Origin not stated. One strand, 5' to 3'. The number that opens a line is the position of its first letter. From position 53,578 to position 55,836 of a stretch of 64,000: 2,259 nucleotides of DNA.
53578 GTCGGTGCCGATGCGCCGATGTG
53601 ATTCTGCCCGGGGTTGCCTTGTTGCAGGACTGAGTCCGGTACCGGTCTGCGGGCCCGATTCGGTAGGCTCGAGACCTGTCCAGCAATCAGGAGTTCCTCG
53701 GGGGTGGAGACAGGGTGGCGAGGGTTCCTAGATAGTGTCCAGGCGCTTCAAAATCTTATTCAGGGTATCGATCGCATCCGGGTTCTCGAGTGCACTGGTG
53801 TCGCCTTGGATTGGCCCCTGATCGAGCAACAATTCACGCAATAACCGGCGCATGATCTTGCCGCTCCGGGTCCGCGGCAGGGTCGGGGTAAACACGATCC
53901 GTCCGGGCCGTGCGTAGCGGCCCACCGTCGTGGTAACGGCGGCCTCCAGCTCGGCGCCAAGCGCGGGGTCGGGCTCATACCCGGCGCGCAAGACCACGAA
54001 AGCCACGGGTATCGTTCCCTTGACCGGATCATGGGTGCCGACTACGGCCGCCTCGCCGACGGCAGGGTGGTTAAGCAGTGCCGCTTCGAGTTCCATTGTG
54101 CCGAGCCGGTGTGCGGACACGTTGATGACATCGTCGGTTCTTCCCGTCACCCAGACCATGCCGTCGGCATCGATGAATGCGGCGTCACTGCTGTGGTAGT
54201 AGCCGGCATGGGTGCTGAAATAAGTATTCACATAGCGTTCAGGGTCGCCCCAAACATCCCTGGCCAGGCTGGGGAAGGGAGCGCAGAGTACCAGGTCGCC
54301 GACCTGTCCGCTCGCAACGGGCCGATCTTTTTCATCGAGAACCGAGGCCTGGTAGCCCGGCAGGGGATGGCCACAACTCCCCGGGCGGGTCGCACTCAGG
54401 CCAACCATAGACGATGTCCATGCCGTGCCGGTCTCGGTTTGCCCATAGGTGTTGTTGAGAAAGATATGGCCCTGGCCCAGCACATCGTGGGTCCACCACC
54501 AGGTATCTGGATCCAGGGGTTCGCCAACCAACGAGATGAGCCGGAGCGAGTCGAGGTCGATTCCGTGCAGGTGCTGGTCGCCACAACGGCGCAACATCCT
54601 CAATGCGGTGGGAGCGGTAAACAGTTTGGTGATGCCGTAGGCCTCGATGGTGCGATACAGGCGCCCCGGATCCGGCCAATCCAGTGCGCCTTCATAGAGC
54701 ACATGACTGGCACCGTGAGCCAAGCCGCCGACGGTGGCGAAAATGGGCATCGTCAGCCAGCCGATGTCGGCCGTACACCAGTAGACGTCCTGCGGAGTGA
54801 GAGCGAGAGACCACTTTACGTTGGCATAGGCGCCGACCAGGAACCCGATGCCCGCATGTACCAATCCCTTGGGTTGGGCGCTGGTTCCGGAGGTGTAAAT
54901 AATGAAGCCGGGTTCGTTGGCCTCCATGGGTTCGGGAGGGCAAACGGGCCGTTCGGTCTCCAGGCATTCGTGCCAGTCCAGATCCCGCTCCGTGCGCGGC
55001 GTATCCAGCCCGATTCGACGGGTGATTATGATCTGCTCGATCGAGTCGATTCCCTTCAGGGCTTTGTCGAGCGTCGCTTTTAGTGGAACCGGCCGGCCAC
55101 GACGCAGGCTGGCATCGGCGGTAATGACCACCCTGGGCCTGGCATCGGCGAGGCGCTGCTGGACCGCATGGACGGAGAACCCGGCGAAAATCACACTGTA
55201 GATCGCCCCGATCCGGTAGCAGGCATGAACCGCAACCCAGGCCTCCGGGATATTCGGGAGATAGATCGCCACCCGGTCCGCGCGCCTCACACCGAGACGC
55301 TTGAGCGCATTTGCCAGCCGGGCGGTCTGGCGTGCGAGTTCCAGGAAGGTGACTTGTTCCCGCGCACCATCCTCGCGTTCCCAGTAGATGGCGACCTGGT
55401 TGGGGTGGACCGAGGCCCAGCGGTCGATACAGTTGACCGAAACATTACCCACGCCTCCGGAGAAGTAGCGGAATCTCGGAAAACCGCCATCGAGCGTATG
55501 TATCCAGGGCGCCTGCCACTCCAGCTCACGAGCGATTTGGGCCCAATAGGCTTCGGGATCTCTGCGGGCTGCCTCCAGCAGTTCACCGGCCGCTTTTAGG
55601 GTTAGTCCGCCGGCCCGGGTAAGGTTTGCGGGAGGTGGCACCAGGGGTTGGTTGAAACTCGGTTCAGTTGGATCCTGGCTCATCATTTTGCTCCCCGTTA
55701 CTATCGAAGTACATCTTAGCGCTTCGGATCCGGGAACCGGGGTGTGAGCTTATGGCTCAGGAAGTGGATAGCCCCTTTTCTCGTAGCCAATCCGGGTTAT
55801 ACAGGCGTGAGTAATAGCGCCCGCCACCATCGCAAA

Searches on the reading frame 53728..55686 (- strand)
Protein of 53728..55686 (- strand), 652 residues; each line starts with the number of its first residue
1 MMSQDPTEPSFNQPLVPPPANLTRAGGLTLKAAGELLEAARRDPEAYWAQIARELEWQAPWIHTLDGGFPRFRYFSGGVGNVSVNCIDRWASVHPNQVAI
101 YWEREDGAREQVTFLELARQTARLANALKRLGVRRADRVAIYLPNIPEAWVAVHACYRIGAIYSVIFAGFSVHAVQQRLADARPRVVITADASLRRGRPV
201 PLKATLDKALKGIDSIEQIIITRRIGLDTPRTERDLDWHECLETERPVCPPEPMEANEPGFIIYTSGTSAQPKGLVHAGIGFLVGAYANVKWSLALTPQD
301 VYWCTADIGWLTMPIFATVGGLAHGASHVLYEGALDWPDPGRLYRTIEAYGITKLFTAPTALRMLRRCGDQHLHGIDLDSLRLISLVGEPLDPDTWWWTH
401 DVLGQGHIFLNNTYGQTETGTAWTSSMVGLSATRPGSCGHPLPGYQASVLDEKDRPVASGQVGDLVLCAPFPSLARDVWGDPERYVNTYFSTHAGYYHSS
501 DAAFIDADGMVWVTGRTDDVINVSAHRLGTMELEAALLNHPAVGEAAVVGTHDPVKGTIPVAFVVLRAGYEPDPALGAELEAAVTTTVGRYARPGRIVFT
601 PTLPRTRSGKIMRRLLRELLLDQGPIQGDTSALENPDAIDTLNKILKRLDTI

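Call 6: search_protein_families(library=pfam, proteins=[window:53728-55686:-])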
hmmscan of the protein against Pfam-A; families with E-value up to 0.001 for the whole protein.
window:53728-55686:- (652 aa): 3 families
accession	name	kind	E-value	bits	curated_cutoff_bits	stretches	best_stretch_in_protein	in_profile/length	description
PF00501.34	AMP-binding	-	2.7e-75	254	29.9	1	88-467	2-374/384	AMP-binding enzyme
PF13193.12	AMP-binding_C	-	1.9e-25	90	24.5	1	532-610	1-76/76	AMP-binding enzyme C-terminal domain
PF16177.11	ACAS_N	-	6e-13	48.8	27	1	35-86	3-55/55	Acetyl-coenzyme A synthetase N-terminus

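Call 7: search_protein_families(library=ncbifam, proteins=[window:53728-55686:-])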
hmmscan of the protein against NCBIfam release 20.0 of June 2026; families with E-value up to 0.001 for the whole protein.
window:53728-55686:- (652 aa): 102 families (the best 25 are shown)
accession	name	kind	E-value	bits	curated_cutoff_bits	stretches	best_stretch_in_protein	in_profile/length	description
NF001208.0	PRK00174.1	subfamily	6e-219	728.6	657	1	16-645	12-644/649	acetate--CoA ligase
TIGR02188.1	Ac_CoA_lig_AcsA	equivalog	1.1e-212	707.7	724.95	1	33-643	7-627/629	acetate--CoA ligase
NF007815.0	PRK10524.1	equivalog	1.3e-146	489.8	955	1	40-647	11-628/629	propionate--CoA ligase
TIGR02316.1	propion_prpE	equivalog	3.7e-139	465.2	827.4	1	40-647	10-627/628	propionate--CoA ligase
NF003313.0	PRK04319.1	equivalog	9.8e-130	433.5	729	1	77-634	40-573/574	acetate--CoA ligase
NF002937.0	PRK03584.1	subfamily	5.1e-97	325.6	639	1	23-646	28-652/657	acetoacetate--CoA ligase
TIGR01217.1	ac_ac_CoA_syn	equivalog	1.3e-74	251.5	520.9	1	73-646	80-648/652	acetoacetate--CoA ligase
NF004837.0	PRK06187.1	subfamily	2.1e-73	247.4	476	1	86-622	13-524/531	long-chain-fatty-acid--CoA ligase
NF047394.1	AcylCoAsynMbcS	equivalog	3.1e-73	247.2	850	1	84-619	15-519/525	acyl-CoA synthetase MbcS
NF006182.0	PRK08316.1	subfamily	3.1e-59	200.8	663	1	86-619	16-516/523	fatty acyl-CoA synthetase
TIGR02262.1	benz_CoA_lig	subfamily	9.1e-57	192.9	375.25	1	110-618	29-507/508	benzoate-CoA ligase family protein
NF004822.0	PRK06178.1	equivalog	2.9e-53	181.3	782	1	69-619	26-566/571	acyl-CoA synthetase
NF005676.0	PRK07470.1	equivalog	1e-49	169.6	774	1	86-628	25-537/544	acyl-CoA synthetase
NF005857.1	PRK07786.1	exception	2.4e-49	168.2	733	1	84-618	12-510/513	fatty-acid--CoA ligase FadD5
NF005714.0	PRK07529.1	subfamily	6e-48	163.6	632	1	84-618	33-574/640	acyl-CoA synthetase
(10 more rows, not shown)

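Call 23: search_solved_structures(query=window:53728-55686:-, show_alignments=1, max_evalue=1e-100)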
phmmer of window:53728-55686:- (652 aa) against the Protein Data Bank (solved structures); distinct sequences matched with E-value up to 1e-100: 20.
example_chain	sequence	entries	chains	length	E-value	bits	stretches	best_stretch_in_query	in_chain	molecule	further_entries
7mmz_A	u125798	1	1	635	7.5e-156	523.7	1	45-648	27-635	Acetyl-coenzyme A synthetase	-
2p20_A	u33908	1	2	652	4.8e-152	511.1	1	41-642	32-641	Acetyl-coenzyme A synthetase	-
2p2q_A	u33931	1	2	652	5.9e-152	510.8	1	41-642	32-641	Acetyl-coenzyme A synthetase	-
2p2f_A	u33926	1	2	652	6.1e-152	510.8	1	41-642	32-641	Acetyl-coenzyme A synthetase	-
5jrh_A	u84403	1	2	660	6.3e-152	510.7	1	41-642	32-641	Acetyl-coenzyme A synthetase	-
2p2b_A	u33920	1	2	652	2.3e-151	508.9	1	41-642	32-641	Acetyl-coenzyme A synthetase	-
2p2m_A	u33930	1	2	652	4.5e-151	507.9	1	41-642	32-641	Acetyl-coenzyme A synthetase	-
2p2j_A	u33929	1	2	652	5.1e-151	507.7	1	41-642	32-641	Acetyl-coenzyme A synthetase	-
1pg3_A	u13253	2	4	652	6.8e-151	507.3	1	41-642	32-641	acetyl-CoA synthetase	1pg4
7kcp_A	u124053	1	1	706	5.2e-149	501.1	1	35-644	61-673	Acetyl-coenzyme A synthetase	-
7kq6_A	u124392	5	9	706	3.8e-148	498.2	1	35-644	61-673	Acetyl-coenzyme A synthetase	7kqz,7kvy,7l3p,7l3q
7kdn_A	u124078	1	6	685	1.8e-144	486.1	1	35-646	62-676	Acetyl-coenzyme A synthetase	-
8rpk_A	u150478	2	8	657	1.7e-143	482.8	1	14-629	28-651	Acetate--CoA ligase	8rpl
11km_A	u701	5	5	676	2.4e-139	469.2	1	34-640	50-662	Acetyl-coenzyme A synthetase | Probable acetyl-coenzyme A synthetase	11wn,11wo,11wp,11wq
5ifi_A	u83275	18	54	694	1.4e-137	463.3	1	43-642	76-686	Acetyl-coenzyme A synthetase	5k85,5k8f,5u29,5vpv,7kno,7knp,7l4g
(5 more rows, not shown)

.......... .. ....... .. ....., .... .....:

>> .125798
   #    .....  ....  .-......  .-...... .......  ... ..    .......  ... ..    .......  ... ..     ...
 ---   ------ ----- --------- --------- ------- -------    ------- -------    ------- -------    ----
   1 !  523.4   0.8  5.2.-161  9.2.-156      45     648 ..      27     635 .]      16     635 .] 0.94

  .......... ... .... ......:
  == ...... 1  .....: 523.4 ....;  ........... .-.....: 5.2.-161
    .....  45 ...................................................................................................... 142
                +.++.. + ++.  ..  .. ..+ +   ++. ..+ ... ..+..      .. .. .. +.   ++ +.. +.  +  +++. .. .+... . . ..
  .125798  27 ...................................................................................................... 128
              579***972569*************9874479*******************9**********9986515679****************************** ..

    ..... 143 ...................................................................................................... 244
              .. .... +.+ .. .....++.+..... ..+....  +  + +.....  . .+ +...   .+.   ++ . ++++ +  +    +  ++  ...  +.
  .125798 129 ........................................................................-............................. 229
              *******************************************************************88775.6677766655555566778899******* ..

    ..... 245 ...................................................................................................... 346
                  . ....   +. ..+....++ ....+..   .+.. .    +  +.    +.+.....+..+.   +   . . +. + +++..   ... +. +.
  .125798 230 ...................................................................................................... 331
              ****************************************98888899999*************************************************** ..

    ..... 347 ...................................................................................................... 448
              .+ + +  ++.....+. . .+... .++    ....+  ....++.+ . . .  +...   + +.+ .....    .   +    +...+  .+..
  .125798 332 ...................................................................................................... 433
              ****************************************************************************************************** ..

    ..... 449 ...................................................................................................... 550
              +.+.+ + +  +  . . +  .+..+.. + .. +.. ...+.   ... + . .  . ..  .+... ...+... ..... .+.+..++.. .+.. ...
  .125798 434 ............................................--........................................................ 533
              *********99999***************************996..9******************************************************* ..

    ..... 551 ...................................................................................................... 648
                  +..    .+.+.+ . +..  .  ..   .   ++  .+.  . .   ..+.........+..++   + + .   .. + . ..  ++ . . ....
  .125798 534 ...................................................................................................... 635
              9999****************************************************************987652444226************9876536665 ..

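Call 27: find_homologous_proteins(query=window:53728-55686:-)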
Query window:53728-55686:- (652 aa): 7878 proteins with E <= 0.001 among 8000 candidates; the best 120 are listed.
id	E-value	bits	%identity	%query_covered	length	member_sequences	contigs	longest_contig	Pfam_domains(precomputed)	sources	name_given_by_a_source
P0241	0.0e+0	1517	100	100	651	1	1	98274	PF16177.12,PF00501.35,PF13193.13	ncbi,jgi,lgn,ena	-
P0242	0.0e+0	1310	86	99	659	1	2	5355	PF16177.12,PF00501.35,PF13193.13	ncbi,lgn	-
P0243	4.8e-282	956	65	98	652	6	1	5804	PF16177.12,PF00501.35,PF13193.13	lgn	-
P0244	9.4e-279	945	65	98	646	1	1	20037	PF16177.12,PF00501.35,PF13193.13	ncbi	ncbi:MAG TPA: acetate--CoA ligase [Holophagaceae bacterium]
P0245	1.3e-277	941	64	97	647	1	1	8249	PF16177.12,PF00501.35,PF13193.13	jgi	jgi:acetyl-CoA synthetase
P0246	7.3e-277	939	64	97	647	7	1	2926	PF16177.12,PF00501.35,PF13193.13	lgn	-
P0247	4.9e-276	936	64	97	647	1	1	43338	PF16177.12,PF00501.35,PF13193.13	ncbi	-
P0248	1.2e-275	935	64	97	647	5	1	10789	PF16177.12,PF00501.35,PF13193.13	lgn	-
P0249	9.3e-275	932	63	99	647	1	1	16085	PF16177.12,PF00501.35,PF13193.13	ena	-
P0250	1.4e-274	931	63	98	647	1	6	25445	PF16177.12,PF00501.35,PF13193.13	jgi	jgi:acetyl-CoA synthetase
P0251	5.2e-274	929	62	98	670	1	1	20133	PF16177.12,PF00501.35,PF13193.13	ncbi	-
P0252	7.2e-274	929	62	99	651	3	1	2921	PF16177.12,PF00501.35,PF13193.13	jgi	-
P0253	8.3e-274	928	63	99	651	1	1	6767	PF16177.12,PF00501.35,PF13193.13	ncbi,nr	ncbi:MAG: acetate--CoA ligase [Geothrix sp.]|nr:acetate--CoA ligase [Geothrix sp.]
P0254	1.1e-273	928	62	98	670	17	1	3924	PF16177.12,PF00501.35,PF13193.13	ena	-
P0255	4.5e-273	926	63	99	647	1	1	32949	PF16177.12,PF00501.35,PF13193.13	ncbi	-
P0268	1.7e-269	914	61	99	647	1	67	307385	PF16177.12,PF00501.35,PF13193.13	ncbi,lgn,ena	-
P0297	1.0e-250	852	61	97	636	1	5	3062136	PF16177.12,PF00501.35,PF13193.13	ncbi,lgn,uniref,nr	ncbi:acetate--CoA ligase [Deinococcus metallilatus]|uniref:acetate--CoA ligase n=1 Tax=Deinococcus m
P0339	1.2e-241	822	58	98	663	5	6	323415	PF16177.12,PF00501.35,PF13193.13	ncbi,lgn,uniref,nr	ncbi:acetate--CoA ligase [Hydrogenibacillus schlegelii]|uniref:acetate--CoA ligase n=1 Tax=Hydrogeni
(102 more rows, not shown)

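Call 36: find_encoding_contigs(protein=P0268, flank=7000, max_places=2)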
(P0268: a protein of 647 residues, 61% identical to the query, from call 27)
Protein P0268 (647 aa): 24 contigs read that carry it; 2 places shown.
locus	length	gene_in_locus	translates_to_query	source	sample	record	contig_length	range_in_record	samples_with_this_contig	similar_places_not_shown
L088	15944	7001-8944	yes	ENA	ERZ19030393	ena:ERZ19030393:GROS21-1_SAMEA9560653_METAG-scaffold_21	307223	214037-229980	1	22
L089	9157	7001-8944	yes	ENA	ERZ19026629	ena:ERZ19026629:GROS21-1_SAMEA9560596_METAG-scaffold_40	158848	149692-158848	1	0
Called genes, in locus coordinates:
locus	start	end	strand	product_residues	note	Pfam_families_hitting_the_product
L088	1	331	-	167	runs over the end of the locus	PF14352:DUF4402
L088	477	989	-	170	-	PF14352:DUF4402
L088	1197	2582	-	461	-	PF00072:Response_reg, PF00158:Sigma54_activat, PF00493:MCM (weak), PF14532:Sigma54_activ_2, PF00004:AAA (weak), PF07728:AAA_5, PF25601:AAA_lid_14, PF02954:HTH_8, +2 more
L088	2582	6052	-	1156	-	PF03924:CHASE, PF00989:PAS (faint), PF13426:PAS_9 (weak), PF08447:PAS_3, PF00512:HisKA, PF02518:HATPase_c, PF00072:Response_reg, PF01627:Hpt, +2 more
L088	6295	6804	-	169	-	PF14352:DUF4402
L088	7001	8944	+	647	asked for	PF16177:ACAS_N, PF00501:AMP-binding, PF13193:AMP-binding_C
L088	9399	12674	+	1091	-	PF00989:PAS, PF08448:PAS_4, PF13426:PAS_9, PF01590:GAF, PF13185:GAF_2, PF00989:PAS, PF08447:PAS_3, PF08448:PAS_4, +6 more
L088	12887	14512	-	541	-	PF00501:AMP-binding, PF13193:AMP-binding_C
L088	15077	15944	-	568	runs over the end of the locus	PF00474:SSF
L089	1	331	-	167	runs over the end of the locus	PF14352:DUF4402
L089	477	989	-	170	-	PF14352:DUF4402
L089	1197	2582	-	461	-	PF00072:Response_reg, PF00158:Sigma54_activat, PF00493:MCM (weak), PF14532:Sigma54_activ_2, PF00004:AAA (weak), PF07728:AAA_5, PF25601:AAA_lid_14, PF02954:HTH_8, +2 more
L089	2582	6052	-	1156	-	PF03924:CHASE, PF00989:PAS (faint), PF13426:PAS_9 (weak), PF08447:PAS_3, PF00512:HisKA, PF02518:HATPase_c, PF00072:Response_reg, PF01627:Hpt, +2 more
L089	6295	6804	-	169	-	PF14352:DUF4402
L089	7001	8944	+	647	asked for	PF16177:ACAS_N, PF00501:AMP-binding, PF13193:AMP-binding_C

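Call 37: find_encoding_contigs(protein=P0297, flank=7000, max_places=2)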
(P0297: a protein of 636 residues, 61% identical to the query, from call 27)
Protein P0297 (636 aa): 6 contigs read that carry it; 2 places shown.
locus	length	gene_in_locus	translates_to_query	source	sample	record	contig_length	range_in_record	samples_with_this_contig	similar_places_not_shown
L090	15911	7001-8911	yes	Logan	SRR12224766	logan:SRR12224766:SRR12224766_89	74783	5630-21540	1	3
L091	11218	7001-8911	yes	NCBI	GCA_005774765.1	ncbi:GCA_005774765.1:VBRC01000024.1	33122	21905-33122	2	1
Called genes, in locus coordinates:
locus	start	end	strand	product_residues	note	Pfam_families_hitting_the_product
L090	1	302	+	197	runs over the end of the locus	PF01209:Ubie_methyltran, PF13489:Methyltransf_23, PF13847:Methyltransf_31, PF08241:Methyltransf_11, PF08242:Methyltransf_12, PF13649:Methyltransf_25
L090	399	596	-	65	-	-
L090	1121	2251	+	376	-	PF00990:GGDEF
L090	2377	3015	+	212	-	PF01865:PhoU_div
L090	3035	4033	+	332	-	PF01384:PHO4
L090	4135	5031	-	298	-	PF00126:HTH_1, PF12849:PBP_like_2 (weak), PF03466:LysR_substrate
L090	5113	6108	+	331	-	PF03601:Cons_hypoth698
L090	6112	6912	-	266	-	PF03309:Pan_kinase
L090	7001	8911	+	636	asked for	PF16177:ACAS_N, PF00501:AMP-binding, PF13193:AMP-binding_C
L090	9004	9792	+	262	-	PF13489:Methyltransf_23, PF01135:PCMT, PF01209:Ubie_methyltran, PF13847:Methyltransf_31, PF08241:Methyltransf_11, PF08242:Methyltransf_12, PF13649:Methyltransf_25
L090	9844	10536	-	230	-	-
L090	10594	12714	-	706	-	-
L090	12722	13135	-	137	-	PF02472:ExbD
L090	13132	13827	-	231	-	PF01618:MotA_ExbB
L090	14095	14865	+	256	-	PF00005:ABC_tran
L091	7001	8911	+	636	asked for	PF16177:ACAS_N, PF00501:AMP-binding, PF13193:AMP-binding_C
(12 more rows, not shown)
